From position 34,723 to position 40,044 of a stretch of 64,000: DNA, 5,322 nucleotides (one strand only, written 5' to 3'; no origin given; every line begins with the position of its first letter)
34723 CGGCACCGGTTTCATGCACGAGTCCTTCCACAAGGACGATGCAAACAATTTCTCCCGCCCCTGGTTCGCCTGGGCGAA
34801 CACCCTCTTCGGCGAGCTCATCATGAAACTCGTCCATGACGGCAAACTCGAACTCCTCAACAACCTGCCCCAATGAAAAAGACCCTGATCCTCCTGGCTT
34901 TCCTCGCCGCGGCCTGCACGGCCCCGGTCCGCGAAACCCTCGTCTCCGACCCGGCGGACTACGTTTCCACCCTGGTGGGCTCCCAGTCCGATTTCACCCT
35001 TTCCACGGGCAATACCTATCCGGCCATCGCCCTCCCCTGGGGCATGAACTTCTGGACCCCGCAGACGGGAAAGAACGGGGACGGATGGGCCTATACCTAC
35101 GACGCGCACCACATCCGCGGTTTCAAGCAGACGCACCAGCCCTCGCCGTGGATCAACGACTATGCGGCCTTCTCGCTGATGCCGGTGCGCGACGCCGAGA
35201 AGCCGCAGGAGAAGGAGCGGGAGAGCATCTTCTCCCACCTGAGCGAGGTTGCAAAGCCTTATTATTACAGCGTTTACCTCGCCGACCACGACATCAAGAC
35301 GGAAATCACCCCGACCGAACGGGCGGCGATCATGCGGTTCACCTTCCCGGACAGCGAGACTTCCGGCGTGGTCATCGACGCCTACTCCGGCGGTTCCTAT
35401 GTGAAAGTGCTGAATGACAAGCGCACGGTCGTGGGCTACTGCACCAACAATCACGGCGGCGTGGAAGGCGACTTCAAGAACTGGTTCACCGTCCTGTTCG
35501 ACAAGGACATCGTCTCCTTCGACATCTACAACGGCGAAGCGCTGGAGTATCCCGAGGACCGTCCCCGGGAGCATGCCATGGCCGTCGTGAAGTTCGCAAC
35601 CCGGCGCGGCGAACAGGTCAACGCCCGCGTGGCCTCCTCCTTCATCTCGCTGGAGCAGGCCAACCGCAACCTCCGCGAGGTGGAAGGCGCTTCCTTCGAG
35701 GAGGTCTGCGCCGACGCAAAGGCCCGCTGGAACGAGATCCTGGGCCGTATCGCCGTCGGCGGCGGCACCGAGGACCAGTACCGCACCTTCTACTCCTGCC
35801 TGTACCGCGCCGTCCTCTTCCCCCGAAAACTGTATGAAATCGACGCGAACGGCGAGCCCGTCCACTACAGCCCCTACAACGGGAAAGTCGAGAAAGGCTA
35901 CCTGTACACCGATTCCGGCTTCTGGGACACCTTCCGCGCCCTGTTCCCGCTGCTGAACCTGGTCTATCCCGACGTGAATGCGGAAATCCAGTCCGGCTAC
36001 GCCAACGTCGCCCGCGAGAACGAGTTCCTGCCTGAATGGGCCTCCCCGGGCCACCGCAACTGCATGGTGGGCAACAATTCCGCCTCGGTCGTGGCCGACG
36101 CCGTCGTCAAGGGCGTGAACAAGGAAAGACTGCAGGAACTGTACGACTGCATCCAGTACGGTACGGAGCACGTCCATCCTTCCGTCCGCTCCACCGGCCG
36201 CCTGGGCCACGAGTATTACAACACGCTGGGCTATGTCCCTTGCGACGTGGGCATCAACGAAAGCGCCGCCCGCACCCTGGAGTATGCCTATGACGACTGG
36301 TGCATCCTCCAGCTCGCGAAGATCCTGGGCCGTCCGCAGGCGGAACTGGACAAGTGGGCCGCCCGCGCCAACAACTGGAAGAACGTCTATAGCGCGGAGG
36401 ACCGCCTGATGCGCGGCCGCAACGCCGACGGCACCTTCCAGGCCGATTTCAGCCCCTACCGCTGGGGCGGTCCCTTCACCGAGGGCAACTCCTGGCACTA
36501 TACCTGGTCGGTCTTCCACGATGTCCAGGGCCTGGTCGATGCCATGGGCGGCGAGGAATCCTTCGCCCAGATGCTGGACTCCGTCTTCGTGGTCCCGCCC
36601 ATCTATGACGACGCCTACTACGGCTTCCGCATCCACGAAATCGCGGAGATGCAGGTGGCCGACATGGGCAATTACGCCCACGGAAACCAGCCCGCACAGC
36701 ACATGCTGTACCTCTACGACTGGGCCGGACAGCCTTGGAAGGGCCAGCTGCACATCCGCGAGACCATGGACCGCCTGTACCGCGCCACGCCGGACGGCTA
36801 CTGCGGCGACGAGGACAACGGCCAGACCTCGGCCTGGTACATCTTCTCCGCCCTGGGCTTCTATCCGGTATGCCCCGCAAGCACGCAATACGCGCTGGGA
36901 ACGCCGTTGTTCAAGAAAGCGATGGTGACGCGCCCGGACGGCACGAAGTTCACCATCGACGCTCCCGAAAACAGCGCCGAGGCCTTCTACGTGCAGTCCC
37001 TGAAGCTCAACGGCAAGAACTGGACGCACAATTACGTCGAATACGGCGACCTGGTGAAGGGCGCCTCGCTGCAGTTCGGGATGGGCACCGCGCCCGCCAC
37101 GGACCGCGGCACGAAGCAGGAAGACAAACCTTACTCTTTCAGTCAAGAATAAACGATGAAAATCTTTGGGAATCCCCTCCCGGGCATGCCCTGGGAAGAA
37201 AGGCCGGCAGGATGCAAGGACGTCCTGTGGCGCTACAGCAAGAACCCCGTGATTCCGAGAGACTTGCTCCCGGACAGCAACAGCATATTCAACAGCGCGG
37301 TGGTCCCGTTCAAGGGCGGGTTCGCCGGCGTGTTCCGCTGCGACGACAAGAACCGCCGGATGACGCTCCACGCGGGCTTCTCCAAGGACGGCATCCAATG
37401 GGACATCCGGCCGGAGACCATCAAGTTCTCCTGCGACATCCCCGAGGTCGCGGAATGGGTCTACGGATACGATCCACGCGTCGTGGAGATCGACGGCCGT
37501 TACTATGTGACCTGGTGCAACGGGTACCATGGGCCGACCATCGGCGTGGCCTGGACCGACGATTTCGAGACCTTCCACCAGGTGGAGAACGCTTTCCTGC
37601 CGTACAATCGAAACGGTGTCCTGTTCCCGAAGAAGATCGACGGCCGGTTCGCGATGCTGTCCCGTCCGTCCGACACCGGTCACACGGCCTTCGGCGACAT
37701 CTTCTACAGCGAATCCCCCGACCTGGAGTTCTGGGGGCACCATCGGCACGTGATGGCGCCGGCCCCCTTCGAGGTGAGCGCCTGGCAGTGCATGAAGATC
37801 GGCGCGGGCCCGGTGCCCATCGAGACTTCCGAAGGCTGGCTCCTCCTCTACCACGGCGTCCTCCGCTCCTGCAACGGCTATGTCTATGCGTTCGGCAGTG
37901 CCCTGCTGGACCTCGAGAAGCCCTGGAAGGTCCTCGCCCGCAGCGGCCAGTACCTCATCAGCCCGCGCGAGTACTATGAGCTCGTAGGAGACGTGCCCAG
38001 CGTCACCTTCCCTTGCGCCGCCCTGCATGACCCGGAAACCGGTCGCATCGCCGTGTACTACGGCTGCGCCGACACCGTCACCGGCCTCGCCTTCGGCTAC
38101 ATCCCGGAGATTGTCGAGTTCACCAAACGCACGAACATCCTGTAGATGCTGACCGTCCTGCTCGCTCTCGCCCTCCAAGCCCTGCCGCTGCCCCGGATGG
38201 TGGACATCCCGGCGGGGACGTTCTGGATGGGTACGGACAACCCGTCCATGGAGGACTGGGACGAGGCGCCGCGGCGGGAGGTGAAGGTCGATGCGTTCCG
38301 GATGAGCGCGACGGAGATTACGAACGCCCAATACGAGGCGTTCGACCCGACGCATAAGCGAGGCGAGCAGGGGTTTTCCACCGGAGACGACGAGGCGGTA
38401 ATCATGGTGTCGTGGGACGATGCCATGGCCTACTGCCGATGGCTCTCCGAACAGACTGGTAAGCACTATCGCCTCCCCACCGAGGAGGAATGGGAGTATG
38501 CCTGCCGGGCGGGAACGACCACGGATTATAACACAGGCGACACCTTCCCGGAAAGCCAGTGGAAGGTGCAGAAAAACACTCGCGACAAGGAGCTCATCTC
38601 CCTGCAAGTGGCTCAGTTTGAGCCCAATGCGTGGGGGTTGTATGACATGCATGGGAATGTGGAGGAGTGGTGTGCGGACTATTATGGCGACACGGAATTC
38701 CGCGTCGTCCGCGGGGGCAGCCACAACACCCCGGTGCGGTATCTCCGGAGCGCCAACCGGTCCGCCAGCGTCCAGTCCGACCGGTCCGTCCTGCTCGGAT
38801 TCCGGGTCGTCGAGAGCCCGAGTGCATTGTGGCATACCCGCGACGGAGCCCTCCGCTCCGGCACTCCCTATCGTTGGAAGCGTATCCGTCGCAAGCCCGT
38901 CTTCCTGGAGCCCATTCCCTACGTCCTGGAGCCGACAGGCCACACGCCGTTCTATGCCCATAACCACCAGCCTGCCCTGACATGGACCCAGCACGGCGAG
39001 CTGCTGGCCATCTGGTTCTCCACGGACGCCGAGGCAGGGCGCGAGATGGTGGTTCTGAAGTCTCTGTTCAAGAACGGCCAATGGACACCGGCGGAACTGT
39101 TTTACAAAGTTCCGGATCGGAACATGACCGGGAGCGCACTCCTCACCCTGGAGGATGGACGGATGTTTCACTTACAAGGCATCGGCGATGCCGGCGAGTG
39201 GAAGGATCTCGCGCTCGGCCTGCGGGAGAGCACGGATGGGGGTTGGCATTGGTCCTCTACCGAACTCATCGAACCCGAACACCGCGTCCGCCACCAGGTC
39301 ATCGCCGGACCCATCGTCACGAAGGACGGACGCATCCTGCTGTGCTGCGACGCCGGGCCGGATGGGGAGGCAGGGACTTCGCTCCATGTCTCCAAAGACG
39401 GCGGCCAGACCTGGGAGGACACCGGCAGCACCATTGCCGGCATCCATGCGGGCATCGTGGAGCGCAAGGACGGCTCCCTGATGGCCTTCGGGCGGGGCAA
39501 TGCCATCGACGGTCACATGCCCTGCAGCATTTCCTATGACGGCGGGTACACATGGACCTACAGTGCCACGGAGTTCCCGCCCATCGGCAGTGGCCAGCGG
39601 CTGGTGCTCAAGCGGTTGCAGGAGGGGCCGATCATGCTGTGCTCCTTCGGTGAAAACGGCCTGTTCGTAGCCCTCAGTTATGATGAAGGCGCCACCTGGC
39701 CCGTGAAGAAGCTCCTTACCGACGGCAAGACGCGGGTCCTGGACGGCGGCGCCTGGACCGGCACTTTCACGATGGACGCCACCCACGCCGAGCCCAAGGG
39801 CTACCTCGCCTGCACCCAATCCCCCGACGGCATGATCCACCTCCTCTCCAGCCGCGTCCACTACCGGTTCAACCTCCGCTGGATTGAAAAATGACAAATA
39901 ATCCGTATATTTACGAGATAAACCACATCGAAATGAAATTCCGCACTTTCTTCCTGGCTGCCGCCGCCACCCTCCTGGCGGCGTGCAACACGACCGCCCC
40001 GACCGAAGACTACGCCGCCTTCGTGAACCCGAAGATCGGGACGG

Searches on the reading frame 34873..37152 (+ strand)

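Call 13: search_protein_families(library=pfam, proteins=[window:34873-37152:+], max_evalue=0.001)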
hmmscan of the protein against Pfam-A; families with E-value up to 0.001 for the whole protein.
window:34873-37152:+ (759 aa): 2 families
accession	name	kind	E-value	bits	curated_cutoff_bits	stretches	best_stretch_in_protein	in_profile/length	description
PF07971.18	Glyco_hydro_92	-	3.2e-162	541.2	24.6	1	262-738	1-463/464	Glycosyl hydrolase family 92 catalytic domain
PF17678.7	Glyco_hydro_92N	-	6e-59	200.2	34.5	1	30-256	1-236/236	Glycosyl hydrolase family 92 N-terminal domain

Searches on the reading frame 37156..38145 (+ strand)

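Call 13: search_protein_families(library=pfam, proteins=[window:37156-38145:+], max_evalue=0.001)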
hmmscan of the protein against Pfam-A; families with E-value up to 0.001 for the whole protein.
window:37156-38145:+ (329 aa): 1 family
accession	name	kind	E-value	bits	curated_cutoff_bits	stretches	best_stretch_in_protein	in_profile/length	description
PF04041.19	Glyco_hydro_130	-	8.5e-66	222.5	26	1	10-325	7-320/320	beta-1,4-mannooligosaccharide phosphorylase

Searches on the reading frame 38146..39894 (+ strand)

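Call 13: search_protein_families(library=pfam, proteins=[window:38146-39894:+], max_evalue=0.001)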
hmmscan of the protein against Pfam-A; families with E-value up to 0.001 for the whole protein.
window:38146-39894:+ (582 aa): 2 families
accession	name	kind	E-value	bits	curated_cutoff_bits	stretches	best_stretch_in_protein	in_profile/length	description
PF03781.23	FGE-sulfatase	-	4.9e-49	167.7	23.3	1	15-222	2-254/255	Sulfatase-modifying factor enzyme 1-like domain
PF13088.12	BNR_2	-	5.4e-23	82.2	31.4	1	284-565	1-276/277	BNR repeat-like domain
